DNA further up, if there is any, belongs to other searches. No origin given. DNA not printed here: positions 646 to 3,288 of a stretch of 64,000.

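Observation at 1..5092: Module A: TM-tailed GT2 followed by a YfhO GT-C, a micro-ORF and a PMT/ArnT-like GT-C, all translationally coupled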

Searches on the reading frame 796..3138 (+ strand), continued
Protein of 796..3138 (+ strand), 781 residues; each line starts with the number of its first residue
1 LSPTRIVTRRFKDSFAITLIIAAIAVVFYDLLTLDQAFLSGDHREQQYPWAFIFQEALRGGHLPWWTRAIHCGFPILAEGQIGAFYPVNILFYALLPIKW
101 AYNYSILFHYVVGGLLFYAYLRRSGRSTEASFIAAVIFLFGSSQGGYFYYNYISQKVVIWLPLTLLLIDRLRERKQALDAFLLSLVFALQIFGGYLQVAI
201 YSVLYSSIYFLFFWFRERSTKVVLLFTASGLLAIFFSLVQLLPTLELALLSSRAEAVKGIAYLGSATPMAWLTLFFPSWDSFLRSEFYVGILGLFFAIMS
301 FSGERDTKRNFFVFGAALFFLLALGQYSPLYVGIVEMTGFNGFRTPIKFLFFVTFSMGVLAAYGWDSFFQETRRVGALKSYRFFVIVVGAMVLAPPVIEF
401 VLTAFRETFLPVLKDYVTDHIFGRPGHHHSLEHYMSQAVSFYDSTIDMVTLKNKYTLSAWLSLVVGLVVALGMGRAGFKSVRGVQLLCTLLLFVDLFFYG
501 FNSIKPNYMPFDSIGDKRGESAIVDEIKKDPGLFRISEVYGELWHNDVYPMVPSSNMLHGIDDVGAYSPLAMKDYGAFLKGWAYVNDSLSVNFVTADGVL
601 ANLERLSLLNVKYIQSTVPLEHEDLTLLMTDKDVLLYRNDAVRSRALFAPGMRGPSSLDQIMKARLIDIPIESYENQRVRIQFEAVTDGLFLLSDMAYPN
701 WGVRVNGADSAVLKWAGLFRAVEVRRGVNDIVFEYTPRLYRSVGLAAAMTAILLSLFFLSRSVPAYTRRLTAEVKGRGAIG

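Call 22: find_encoding_contigs(protein=P0059, flank=10000, max_places=1)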
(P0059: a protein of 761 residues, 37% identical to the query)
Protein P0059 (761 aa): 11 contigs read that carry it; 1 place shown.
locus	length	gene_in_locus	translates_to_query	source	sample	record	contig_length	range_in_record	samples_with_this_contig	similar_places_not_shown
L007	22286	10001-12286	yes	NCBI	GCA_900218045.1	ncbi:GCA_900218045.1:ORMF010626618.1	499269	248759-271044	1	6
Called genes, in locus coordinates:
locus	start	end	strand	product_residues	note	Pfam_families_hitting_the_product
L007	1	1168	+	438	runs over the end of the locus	PF03721:UDPG_MGDP_dh_N, PF00984:UDPG_MGDP_dh, PF03720:UDPG_MGDP_dh_C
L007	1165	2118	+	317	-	PF01073:3Beta_HSD (weak), PF01370:Epimerase, PF07993:NAD_binding_4 (faint), PF16363:GDP_Man_Dehyd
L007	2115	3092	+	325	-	PF01370:Epimerase, PF04321:RmlD_sub_bind, PF05368:NmrA (weak), PF16363:GDP_Man_Dehyd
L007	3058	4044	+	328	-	PF01370:Epimerase, PF04321:RmlD_sub_bind, PF16363:GDP_Man_Dehyd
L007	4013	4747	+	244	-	PF00535:Glycos_transf_2, PF10111:Glyco_tranf_2_2 (weak)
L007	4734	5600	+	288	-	PF00535:Glycos_transf_2, PF13641:Glyco_tranf_2_3 (weak)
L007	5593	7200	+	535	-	-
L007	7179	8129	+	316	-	PF03706:LPG_synthase_TM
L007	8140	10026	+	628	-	PF13231:PMT_2 (weak), PF26626:DUF8201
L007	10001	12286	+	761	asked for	PF09586:YfhO (weak)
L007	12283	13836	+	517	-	PF13231:PMT_2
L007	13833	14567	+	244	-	PF00535:Glycos_transf_2, PF13641:Glyco_tranf_2_3 (weak)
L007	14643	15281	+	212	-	PF13489:Methyltransf_23, PF13847:Methyltransf_31, PF08241:Methyltransf_11, PF08242:Methyltransf_12, PF13649:Methyltransf_25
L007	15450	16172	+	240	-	PF02348:CTP_transf_3, PF12804:NTP_transf_3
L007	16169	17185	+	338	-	PF01408:GFO_IDH_MocA, PF02894:GFO_IDH_MocA_C, PF22725:GFO_IDH_MocA_C3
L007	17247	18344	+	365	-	PF00155:Aminotran_1_2, PF01041:DegT_DnrJ_EryC1, PF01053:Cys_Met_Meta_PP (weak), PF01212:Beta_elim_lyase (weak), PF00266:Aminotran_5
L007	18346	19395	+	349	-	PF01073:3Beta_HSD, PF01370:Epimerase, PF02719:Polysacc_synt_2 (weak), PF04321:RmlD_sub_bind, PF07993:NAD_binding_4 (faint), PF16363:GDP_Man_Dehyd, PF13460:NAD_binding_10 (faint)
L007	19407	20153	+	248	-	PF13302:Acetyltransf_3 (weak), PF13673:Acetyltransf_10, PF00583:Acetyltransf_1, PF13508:Acetyltransf_7, PF08445:FR47 (faint)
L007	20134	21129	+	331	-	PF03102:NeuB, PF08666:SAF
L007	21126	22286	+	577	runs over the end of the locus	PF02350:Epimerase_2 (weak)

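Call 27: find_related_loci(query=A1, collection=genome_contigs, flank=10000)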
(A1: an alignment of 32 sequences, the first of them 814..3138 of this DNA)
Query A1 (775 aa) in genome_contigs; peptide patterns used: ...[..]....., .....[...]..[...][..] (x = any residue, [..] = any of these).
261 stretches matched a pattern; 219 encode a relative of the query (tblastn E <= 1e-3); the best 80 are kept; 80 distinct loci.
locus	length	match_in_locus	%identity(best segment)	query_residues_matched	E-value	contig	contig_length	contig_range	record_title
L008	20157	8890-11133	50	1-745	0e+0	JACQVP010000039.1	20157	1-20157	MAG: Candidatus Omnitrophota bacterium isolate NC_groundwater_1466_Ag_S-0.65um_60_22 S_p65_S5_coassembly_k141_1428195, w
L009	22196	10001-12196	49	6-741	0e+0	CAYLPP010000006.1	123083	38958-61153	MAG TPA_asm: uncultured bacterium isolate SRP342105_co1_308 genome assembly, contig: NODE_165_length_123083_cov_9.364567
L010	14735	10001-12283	46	1-755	0e+0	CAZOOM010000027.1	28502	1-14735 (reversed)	MAG TPA_asm: uncultured bacterium isolate SRP257259_co1_149 genome assembly, contig: NODE_1794_length_28502_cov_4.809576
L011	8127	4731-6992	46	4-758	0e+0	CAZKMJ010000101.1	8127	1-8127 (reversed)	MAG TPA_asm: uncultured bacterium isolate SRP342105_co1_334 genome assembly, contig: NODE_12403_length_8127_cov_4.512512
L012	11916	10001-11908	48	1-632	8e-174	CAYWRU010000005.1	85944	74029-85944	MAG TPA_asm: uncultured bacterium isolate SRP257259_co1_296 genome assembly, contig: NODE_235_length_85944_cov_5.715028,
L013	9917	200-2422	48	6-747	0e+0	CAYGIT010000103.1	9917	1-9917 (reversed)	MAG TPA_asm: uncultured bacterium isolate ERP113451_co3_34 genome assembly, contig: NODE_5782_length_9917_cov_7.116406,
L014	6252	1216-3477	37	6-753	5e-136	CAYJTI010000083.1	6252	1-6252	MAG TPA_asm: uncultured bacterium isolate ERP125453_co1_299 genome assembly, contig: NODE_16333_length_6252_cov_4.697757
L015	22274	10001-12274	38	2-731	1e-134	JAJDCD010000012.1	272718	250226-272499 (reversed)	MAG: Candidatus Omnitrophota bacterium isolate OFTM55 OFTM55_11, whole genome shotgun sequence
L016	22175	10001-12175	37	6-718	1e-126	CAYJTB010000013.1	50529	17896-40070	MAG TPA_asm: uncultured bacterium isolate ERP125453_co1_402 genome assembly, contig: NODE_463_length_50529_cov_8.985121,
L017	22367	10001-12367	34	7-763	2e-115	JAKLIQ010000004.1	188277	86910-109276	MAG: Candidatus Omnitrophota bacterium isolate RA.bin90 RA.bin90_4, whole genome shotgun sequence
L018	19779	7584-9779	33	6-748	3e-111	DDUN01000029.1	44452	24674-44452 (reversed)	MAG TPA_asm: Candidatus Omnitrophica bacterium UBA2337 UBA2337_contig_2735, whole genome shotgun sequence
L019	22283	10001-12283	31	3-765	4e-109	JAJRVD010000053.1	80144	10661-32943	MAG: Candidatus Omnitrophota bacterium isolate Dive96_bin10.280 k141_2450744, whole genome shotgun sequence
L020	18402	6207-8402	33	6-736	7e-108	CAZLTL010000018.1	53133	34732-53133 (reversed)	MAG TPA_asm: uncultured bacterium isolate SRP300315_co1_21 genome assembly, contig: NODE_309_length_53133_cov_8.569633,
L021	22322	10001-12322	29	6-747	7e-108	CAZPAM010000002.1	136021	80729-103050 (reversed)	MAG TPA_asm: uncultured Candidatus Scalindua sp. isolate SRP200020_co5_90 genome assembly, contig: NODE_144_length_13602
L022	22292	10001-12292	31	28-756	2e-106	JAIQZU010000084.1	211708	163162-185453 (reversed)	MAG: Candidatus Scalindua sp. isolate OFTM1 OFTM1_83, whole genome shotgun sequence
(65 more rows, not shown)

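Call 33: search_solved_structures(query=A1, max_evalue=1)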
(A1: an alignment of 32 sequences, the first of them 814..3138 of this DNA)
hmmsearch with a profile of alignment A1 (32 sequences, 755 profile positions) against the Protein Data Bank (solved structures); distinct sequences matched with E-value up to 1: 5.
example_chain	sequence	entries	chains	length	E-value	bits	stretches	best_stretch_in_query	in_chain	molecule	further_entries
6r3z_A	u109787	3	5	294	0.052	15.2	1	581-630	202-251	Probable adhesion protein | Adhesion protein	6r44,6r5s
6ru4_A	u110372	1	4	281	0.056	15.1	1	581-630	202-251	Probable adhesion protein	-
6r6k_A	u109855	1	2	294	0.067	14.8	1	581-630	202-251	ABC transporter substrate-binding protein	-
4v8p_BO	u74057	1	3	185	0.32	12.6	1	580-663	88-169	RPL19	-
7mq8_SY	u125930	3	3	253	0.97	11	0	579-654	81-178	Probable U3 small nucleolar RNA-associated protein 11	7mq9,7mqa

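Call 44: predict_structure(alignment_id=A1)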
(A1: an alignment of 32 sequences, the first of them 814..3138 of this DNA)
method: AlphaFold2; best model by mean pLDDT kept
length: 775 residues; sequences in the alignment: 32
mean_pLDDT: 90.4   pTM: 0.89
mean pLDDT of the five models: 90.4, 90.4, 89.6, 87.8, 87.4
residues with pLDDT >= 90: 571; 70-90: 163; 50-70: 37; < 50: 4
segments of 3 or more residues with pLDDT < 50: 1-3
pLDDT, mean of each block of 10 residues (from residue 1): 71 94 91 77 92 93 94 92 95 91 94 95 95 80 69 96 96 97 93 94 96 96 98 95 90 88 92 86 95 88 96 95 94 85 93 96 72 91 96 96 95 81 87 94 93 94 85 81 94 77 75 77 94 81 86 93 94 92 88 95 97 95 94 97 90 92 95 96 97 96 96 96 97 94 96 85 73 52
secondary structure, 60 per line:
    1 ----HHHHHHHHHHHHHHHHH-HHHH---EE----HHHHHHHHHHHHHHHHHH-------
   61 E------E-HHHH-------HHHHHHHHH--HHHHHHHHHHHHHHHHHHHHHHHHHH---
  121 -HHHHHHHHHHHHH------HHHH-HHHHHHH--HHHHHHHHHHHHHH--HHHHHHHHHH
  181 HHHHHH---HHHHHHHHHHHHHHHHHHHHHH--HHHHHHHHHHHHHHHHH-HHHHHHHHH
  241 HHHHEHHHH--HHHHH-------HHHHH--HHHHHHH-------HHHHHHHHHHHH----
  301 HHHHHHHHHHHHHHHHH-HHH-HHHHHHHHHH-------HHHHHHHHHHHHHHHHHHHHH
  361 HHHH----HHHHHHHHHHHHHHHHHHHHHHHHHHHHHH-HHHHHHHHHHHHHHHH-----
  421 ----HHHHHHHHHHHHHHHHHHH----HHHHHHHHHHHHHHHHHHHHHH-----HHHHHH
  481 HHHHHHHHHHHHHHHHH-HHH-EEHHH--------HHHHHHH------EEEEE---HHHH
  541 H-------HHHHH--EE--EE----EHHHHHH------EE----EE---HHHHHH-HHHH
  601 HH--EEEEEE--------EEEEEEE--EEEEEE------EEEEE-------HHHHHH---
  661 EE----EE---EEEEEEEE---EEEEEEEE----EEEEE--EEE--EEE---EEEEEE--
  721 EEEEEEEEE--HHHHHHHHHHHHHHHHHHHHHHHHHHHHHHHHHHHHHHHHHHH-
elements in order (helices of 4 or more, strands of 3 or more residues): H5-21 H23-26 H36-53 H70-73 H81-89 H92-117 H122-134 H141-144 H146-152 H155-168 H171-186 H190-211 H214-230 H232-244 H246-249 H252-256 H264-268 H271-277 H285-296 H301-317 H323-332 H340-364 H369-398 H400-415 H425-443 H448-469 H475-497 H516-522 E529-533 H537-541 H549-553 H567-572 H590-595 H597-602 E605-610 E619-625 E628-633 E640-644 H652-657 E672-679 E683-690 E695-699 E702-704 E707-709 E713-718 E721-729 H732-774
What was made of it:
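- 814..3141 (+): YfhO-family GT-C glycosyltransferase, 775 aa. It has a membrane core (residues 1-~497), a beta-rich outside domain (~500-730) and a final membrane helix with a basic tail. The AlphaFold model has pLDDT 90.4 (call 44).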

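Call 47: fold_search(model_id=the predicted structure, library=pdb)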
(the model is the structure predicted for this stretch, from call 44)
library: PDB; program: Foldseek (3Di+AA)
matches with E <= 10: 322; with E <= 0.001: 10
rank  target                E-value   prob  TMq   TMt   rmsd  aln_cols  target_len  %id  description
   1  5f15                  1.5e-05  1.00  0.41  0.54   9.3       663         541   12  Crystal Structure of ArnT from Cupriavidus metallidurans bound to Undecaprenyl phosphate (released 2016-02-17)
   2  6gxc_A                1.1e-04  1.00  0.29  0.32  15.6       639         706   12  Bacterial oligosaccharyltransferase PglB in complex with an inhibitory peptide and a reactive lipid-linked oligosaccha (released 2018-11-14)
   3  6w98_A                1.4e-04  1.00  0.44  0.28  20.3       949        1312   10  Single-Particle Cryo-EM Structure of Arabinofuranosyltransferase AftD from Mycobacteria (released 2020-05-13)
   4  5ogl_A                1.5e-04  1.00  0.31  0.34  15.1       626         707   12  Structure of bacterial oligosaccharyltransferase PglB in complex with an acceptor peptide and an lipid-linked oligosac (released 2017-10-25)
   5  8b6l_I                1.7e-04  1.00  0.35  0.38  17.9       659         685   11  Subtomogram average of the human Sec61-TRAP-OSTA-translocon (released 2022-12-07)
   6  9n9j_I                2.3e-04  1.00  0.34  0.37  17.3       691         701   11  Structure of a GRP94 folding intermediate engaged with a CCDC134- and FKBP11-bound secretory translocon (released 2025-11-19)
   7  5ezm                  2.8e-04  1.00  0.39  0.52   9.5       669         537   12  Crystal Structure of ArnT from Cupriavidus metallidurans in the apo state (released 2016-02-17)
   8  6wby                  3.2e-04  1.00  0.42  0.27  20.6       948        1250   10  Single-Particle Cryo-EM Structure of Arabinofuranosyltransferase AftD from Mycobacteria, Mutant R1389S Class 2 (released 2020-05-13)
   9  8if8_C                3.2e-04  1.00  0.35  0.43  18.6       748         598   10  Arabinosyltransferase AftA (released 2023-05-31)
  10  8if8_B                9.6e-04  1.00  0.36  0.43  18.3       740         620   11  Arabinosyltransferase AftA (released 2023-05-31)
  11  7bvf_B                1.1e-03  0.99  0.27  0.22  21.4       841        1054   13  Cryo-EM structure of Mycobacterium tuberculosis arabinosyltransferase EmbA-EmbB-AcpM2 in complex with ethambutol (released 2020-04-29)
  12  6wbx                  1.8e-03  1.00  0.42  0.28  20.8       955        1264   10  Single-Particle Cryo-EM Structure of Arabinofuranosyltransferase AftD from Mycobacteria, Mutant R1389S Class 1 (released 2020-05-13)
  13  3wak                  4.9e-03  1.00  0.31  0.28  17.4       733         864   11  Crystal structure of the Archaeoglobus fulgidus oligosaccharyltransferase (O29867_ARCFU) in the apo form (released 2013-10-30)
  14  9s6s_A                8.6e-03  0.97  0.27  0.36  22.9       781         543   10  Ternary cryo-EM structure of human ALG9 with Dol25-PP-GlcNAc2Man6, Dol25-P-Man and Fab (released 2026-03-18)
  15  3rce_A                1.9e-02  1.00  0.30  0.33  17.0       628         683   11  Bacterial oligosaccharyltransferase PglB (released 2011-06-15)
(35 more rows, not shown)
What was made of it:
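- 814..3141 (+): Foldseek's best matches are ArnT 5f15, then PglB, AftD and AftA (call 47).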

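Call 52: search_protein_families(library=pfam, proteins=[L005:9125-9988:+], max_evalue=0.001)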
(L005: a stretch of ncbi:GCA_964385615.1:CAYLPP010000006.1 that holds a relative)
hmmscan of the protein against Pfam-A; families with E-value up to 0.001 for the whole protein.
L005:9125-9988:+ (288 aa): 2 families
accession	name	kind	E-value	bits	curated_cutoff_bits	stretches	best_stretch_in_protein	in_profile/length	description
PF00535.33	Glycos_transf_2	-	4.2e-27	95.6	23.3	1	7-164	1-166/168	Glycosyl transferase family 2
PF13641.12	Glyco_tranf_2_3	-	4.6e-08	33.8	27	1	4-170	1-158/230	Glycosyltransferase like family 2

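Call 53: search_protein_families(library=ncbifam, proteins=[L005:9125-9988:+, L007:7179-8126:+], max_evalue=0.001)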
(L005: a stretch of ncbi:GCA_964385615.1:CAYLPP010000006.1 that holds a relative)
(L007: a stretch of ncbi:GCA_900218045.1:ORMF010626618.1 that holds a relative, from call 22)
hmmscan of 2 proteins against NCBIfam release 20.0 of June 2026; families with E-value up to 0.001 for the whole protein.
L005:9125-9988:+ (288 aa): 22 families
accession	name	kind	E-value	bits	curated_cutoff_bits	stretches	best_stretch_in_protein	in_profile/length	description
TIGR04182.1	glyco_TIGR04182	equivalog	1.8e-35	122.7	325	1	6-286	2-287/293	S-layer glycoprotein N-glycosyltransferase AglJ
NF041391.1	DPhHxTase_Halo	equivalog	3e-29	101.5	375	1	12-223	3-209/213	dolichyl-phosphate hexose transferase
NF007986.1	PRK10714.1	equivalog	3.7e-17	62.3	529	1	6-256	8-262/316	undecaprenyl-phosphate 4-deoxy-4-formamido-L-arabinose transferase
NF058614.1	PPMAGASynPpgS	equivalog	1.4e-16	60.6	370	1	6-188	2-187/226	polyprenyl-phospho-N-acetylgalactosaminyl synthase PpgS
NF010496.0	PRK13915.1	equivalog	1.1e-15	57.5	262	1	5-93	32-127/307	glucosyl-3-phosphoglycerate synthase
TIGR03965.1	mycofact_glyco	equivalog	3e-14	52.7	280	1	3-109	73-181/467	mycofactocin biosynthesis glycosyltransferase MftF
NF047588.1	GlcsyltransPgfSStrep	equivalog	3.1e-13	49.6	500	1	6-253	3-250/308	glycosyltransferase PgfS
TIGR04283.1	glyco_like_mftF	equivalog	6.4e-13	48.8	182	1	7-105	2-95/221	TIGR04283 family arsenosugar biosynthesis glycosyltransferase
NF038302.1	EPS_HpsE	equivalog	3.7e-11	42.6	300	1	6-102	3-106/307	hormogonium polysaccharide biosynthesis glycosyltransferase HpsE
NF047683.1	TeichurnBiosyTuaG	equivalog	7.5e-11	42.1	400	1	2-97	4-101/252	teichuronic acid biosynthesis protein TuaG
NF041875.1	EPS_EpsD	equivalog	1.3e-10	41.2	370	1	6-97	1-94/325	exopolysaccharide biosynthesis glycosyltransferase EpsD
TIGR03937.1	PgaC_IcaA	equivalog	1.9e-10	40.3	422.3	1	3-113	44-156/407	poly-beta-1,6-N-acetyl-D-glucosamine synthase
NF007482.0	PRK10073.1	equivalog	1.3e-07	30.9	423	1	2-95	4-98/334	glycosyltransferase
TIGR04017.1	WcaA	equivalog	5.1e-07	29.6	495.75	1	2-109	3-112/279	colanic acid biosynthesis glycosyltransferase WcaA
TIGR03111.1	glyc2_xrt_Gpos1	hypoth_equivalog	7.4e-07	28.3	363.95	1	3-114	48-163/439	TIGR03111 family XrtG-associated glycosyltransferase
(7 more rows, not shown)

L007:7179-8126:+ (316 aa): 3 families
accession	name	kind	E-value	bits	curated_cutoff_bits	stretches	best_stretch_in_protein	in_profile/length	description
TIGR00374.1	TIGR00374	subfamily_domain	1e-23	84.3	43.2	1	14-308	2-313/323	flippase-like domain-containing protein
NF033480.1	bifunc_MprF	equivalog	2.6e-07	29.3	600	1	10-307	10-296/841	bifunctional lysylphosphatidylglycerol flippase/synthetase MprF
TIGR03476.1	HpnL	subfamily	4.3e-07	29.5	195.65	1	9-246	5-253/318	putative membrane protein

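Call 82: find_encoding_contigs(protein=P0074, flank=5000, max_places=2)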
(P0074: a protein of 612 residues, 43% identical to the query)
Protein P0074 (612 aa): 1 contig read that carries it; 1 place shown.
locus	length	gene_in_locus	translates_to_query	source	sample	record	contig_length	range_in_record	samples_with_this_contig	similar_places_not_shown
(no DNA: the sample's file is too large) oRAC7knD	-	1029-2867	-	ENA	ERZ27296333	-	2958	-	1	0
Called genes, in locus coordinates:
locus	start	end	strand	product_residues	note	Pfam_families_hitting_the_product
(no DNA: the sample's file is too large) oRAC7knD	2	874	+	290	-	?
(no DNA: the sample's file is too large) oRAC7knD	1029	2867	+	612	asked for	PF03968:LptD_N (faint), PF06835:LptC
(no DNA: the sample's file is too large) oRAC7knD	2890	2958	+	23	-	?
